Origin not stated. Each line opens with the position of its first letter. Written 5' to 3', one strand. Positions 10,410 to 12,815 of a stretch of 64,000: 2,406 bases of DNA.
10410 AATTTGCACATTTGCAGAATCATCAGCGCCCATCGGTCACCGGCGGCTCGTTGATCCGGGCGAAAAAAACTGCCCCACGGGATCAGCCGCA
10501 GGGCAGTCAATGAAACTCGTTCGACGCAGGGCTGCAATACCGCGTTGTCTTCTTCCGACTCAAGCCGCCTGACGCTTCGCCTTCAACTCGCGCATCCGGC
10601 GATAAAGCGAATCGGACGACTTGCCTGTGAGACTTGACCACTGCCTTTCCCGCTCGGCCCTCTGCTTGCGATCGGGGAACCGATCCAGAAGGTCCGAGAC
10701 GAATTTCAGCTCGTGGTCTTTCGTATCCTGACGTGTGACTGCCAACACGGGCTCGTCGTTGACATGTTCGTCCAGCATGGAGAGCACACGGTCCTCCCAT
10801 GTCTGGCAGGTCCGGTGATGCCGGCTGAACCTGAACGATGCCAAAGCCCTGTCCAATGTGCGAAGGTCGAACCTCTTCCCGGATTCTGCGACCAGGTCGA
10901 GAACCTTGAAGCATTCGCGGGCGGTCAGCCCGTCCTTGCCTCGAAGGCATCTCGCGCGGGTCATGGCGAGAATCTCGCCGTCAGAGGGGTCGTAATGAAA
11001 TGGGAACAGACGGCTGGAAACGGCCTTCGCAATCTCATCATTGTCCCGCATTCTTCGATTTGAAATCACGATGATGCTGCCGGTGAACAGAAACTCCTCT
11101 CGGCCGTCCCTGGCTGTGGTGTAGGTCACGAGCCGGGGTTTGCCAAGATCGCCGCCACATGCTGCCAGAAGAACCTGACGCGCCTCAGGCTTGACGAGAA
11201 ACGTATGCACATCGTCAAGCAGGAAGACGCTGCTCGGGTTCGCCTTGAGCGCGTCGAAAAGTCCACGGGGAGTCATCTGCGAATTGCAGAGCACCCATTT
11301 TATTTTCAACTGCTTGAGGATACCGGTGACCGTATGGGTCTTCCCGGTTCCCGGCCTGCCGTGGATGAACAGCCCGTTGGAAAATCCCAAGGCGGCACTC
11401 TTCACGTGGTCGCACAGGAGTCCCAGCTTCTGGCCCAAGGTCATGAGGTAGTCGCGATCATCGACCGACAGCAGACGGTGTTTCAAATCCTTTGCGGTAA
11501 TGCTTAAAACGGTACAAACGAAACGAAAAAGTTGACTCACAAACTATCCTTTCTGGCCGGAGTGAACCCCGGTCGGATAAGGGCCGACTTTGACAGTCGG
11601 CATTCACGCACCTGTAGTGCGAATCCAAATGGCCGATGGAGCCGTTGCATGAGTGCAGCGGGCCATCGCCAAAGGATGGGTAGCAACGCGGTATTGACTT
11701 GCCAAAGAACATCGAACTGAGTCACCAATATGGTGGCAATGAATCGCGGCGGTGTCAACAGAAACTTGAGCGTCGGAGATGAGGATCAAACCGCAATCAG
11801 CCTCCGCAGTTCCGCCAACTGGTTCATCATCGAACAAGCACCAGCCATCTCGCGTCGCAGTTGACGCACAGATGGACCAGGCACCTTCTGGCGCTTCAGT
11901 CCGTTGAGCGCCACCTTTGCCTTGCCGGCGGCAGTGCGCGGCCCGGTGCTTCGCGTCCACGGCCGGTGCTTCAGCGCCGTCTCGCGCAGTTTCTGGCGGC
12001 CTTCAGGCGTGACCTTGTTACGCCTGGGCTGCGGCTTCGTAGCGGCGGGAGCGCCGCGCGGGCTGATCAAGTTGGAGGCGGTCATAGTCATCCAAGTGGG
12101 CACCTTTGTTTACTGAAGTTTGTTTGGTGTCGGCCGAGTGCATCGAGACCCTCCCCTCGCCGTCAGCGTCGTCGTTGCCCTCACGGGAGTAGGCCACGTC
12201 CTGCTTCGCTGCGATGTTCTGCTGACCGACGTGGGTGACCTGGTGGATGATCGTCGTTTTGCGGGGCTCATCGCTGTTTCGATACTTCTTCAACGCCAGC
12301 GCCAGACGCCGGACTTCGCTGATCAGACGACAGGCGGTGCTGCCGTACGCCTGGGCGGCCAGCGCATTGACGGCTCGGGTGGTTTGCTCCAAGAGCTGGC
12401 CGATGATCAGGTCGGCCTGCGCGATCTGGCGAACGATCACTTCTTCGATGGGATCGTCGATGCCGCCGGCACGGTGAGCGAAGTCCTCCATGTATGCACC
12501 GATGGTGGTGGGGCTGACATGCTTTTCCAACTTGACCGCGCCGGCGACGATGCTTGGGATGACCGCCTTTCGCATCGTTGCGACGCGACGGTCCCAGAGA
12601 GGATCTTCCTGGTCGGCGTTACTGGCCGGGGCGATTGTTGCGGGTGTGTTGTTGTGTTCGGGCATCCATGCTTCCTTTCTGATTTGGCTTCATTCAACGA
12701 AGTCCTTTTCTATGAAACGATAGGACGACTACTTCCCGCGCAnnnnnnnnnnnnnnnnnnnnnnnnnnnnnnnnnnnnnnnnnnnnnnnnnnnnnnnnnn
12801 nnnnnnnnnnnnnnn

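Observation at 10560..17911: Candidate undescribed RT-based system: 9-gene co-directional cassette around a stand-alone group-II-like reverse transcriptase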

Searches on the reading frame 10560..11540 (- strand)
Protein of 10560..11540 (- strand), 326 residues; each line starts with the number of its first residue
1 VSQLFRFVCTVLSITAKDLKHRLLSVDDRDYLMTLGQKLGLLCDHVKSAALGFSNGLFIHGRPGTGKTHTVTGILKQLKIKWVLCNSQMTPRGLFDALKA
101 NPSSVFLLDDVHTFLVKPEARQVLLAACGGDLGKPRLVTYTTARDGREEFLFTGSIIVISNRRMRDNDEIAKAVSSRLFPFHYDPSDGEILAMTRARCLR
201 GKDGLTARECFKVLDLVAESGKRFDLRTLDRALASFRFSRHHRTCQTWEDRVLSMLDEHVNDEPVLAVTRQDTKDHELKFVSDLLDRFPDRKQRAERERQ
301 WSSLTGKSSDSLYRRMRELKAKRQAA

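Call 3: search_protein_families(library=pfam, proteins=[window:10560-11540:-], max_evalue=0.1)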
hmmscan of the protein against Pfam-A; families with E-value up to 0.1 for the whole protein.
window:10560-11540:- (326 aa): 10 families
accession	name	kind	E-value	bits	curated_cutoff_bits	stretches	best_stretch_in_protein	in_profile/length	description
PF13191.12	AAA_16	-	1.3e-05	26.2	32.6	1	39-104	9-88/167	AAA ATPase domain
PF00004.35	AAA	-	3.4e-05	24.7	21.2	1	58-118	2-73/131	ATPase family associated with various cellular activities (AAA)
PF13086.12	AAA_11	-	0.00012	22.4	27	1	54-79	17-42/257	AAA domain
PF07728.20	AAA_5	-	0.00091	19.7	22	1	57-101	2-49/139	AAA domain (dynein-related subfamily)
PF20720.3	nSTAND3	-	0.0016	18.6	27.2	1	55-111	18-74/155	Novel STAND NTPase 3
PF13401.12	AAA_22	-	0.0089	16.8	27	1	57-98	8-54/130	AAA domain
PF24883.2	NPHP3_N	-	0.033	14.8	24.8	0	55-79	23-47/164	Nephrocystin 3, N-terminal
PF00225.29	Kinesin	-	0.039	13.4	29.3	1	45-74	66-95/327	Kinesin motor domain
PF13245.12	AAA_19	-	0.057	14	25.1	0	57-79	14-36/134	AAA domain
PF00308.24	Bac_DnaA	-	0.08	13.6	23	0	53-77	33-57/162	Bacterial DnaA ATPAse domain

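Call 4: search_protein_families(library=padloc, proteins=[window:10560-11540:-], max_evalue=0.1)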
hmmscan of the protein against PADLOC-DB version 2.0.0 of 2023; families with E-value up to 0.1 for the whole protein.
window:10560-11540:- (326 aa): 4 families
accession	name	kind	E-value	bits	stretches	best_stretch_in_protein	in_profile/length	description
PDLC02196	IetA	-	0.00025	18.6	1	44-83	112-151/374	-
PDLC02195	IetA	-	0.0011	16.3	1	44-83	127-166/395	-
PDLC04140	mad8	-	0.0014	16.2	1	57-291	30-184/314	mads_8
PDLC03920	MkoA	-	0.0066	12.7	1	48-78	625-655/1112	-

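Call 5: search_protein_families(library=ncbifam, proteins=[window:10560-11540:-], max_evalue=0.1)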
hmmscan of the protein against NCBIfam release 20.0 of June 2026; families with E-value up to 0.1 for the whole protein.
window:10560-11540:- (326 aa): 6 families
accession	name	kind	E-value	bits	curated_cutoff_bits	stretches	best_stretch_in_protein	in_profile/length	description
NF042959.1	IteA_antiphage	equivalog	7.9e-05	22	510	1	44-83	115-154/367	anti-phage ATPase IteA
TIGR00376.1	TIGR00376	hypoth_equivalog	0.00072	18.1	348.9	1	51-80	171-200/639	IGHMBP2 family helicase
NF005992.0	PRK08116.1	subfamily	0.0034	16.6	189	1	55-83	115-143/269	hypothetical protein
TIGR01447.1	recD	equivalog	0.018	13.6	310.15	1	57-79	166-188/597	exodeoxyribonuclease V subunit alpha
TIGR00362.1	DnaA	equivalog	0.023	13.8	343.9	1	53-75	136-158/437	chromosomal replication initiator protein DnaA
TIGR03420.1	DnaA_homol_Hda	equivalog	0.049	13.1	194.8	0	55-124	39-112/226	DnaA regulatory inactivator Hda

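Call 6: search_protein_families(library=phrogs, proteins=[window:10560-11540:-], max_evalue=0.01)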
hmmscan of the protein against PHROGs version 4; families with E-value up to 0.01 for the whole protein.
window:10560-11540:- (326 aa): 2 families
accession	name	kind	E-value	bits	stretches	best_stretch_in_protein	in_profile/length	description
phrog_1250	-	unknown function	1.1e-10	42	1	46-165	96-224/327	unknown function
phrog_50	-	DNA, RNA and nucleotide metabolism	0.0006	20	1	55-81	370-396/570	DnaC-like helicase loader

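Call 126: search_solved_structures(query=window:10560-11540:-, max_evalue=0.01)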
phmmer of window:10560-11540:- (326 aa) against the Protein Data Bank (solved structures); distinct sequences matched with E-value up to 0.01: 0.

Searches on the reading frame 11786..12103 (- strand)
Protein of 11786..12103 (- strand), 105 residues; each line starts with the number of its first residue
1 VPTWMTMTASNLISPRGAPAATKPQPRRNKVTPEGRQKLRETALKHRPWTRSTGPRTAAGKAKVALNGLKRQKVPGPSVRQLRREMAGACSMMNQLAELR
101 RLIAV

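Call 3: search_protein_families(library=pfam, proteins=[window:11786-12103:-], max_evalue=0.1)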
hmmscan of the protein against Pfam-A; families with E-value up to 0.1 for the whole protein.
window:11786-12103:- (105 aa): 0 families

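Call 4: search_protein_families(library=padloc, proteins=[window:11786-12103:-], max_evalue=0.1)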
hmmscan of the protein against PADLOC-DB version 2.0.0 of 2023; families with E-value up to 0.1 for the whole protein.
window:11786-12103:- (105 aa): 0 families

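Call 5: search_protein_families(library=ncbifam, proteins=[window:11786-12103:-], max_evalue=0.1)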
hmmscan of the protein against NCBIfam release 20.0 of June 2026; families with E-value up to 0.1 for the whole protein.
window:11786-12103:- (105 aa): 0 families

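Call 6: search_protein_families(library=phrogs, proteins=[window:11786-12103:-], max_evalue=0.01)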
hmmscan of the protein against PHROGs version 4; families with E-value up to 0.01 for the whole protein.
window:11786-12103:- (105 aa): 0 families

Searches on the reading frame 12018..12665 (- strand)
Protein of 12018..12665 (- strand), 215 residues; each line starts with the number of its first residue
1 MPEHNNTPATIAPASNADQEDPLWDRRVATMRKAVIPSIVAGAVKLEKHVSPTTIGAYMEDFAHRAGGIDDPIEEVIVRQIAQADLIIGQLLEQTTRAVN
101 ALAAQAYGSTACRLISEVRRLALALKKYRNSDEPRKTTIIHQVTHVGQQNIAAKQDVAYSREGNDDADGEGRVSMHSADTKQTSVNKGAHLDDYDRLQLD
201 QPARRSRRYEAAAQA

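Call 3: search_protein_families(library=pfam, proteins=[window:12018-12665:-], max_evalue=0.1)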
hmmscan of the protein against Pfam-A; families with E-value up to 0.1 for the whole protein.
window:12018-12665:- (215 aa): 1 family
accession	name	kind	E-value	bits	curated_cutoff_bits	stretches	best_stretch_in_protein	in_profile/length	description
PF14521.12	Aspzincin_M35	-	0.025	15.5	30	1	130-166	88-121/142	Lysine-specific metallo-endopeptidase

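Call 4: search_protein_families(library=padloc, proteins=[window:12018-12665:-], max_evalue=0.1)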
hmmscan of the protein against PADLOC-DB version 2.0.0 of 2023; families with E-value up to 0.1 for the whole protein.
window:12018-12665:- (215 aa): 0 families

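Call 5: search_protein_families(library=ncbifam, proteins=[window:12018-12665:-], max_evalue=0.1)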
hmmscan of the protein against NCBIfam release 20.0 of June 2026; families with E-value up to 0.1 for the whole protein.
window:12018-12665:- (215 aa): 0 families

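Call 6: search_protein_families(library=phrogs, proteins=[window:12018-12665:-], max_evalue=0.01)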
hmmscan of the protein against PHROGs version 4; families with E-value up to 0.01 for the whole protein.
window:12018-12665:- (215 aa): 0 families
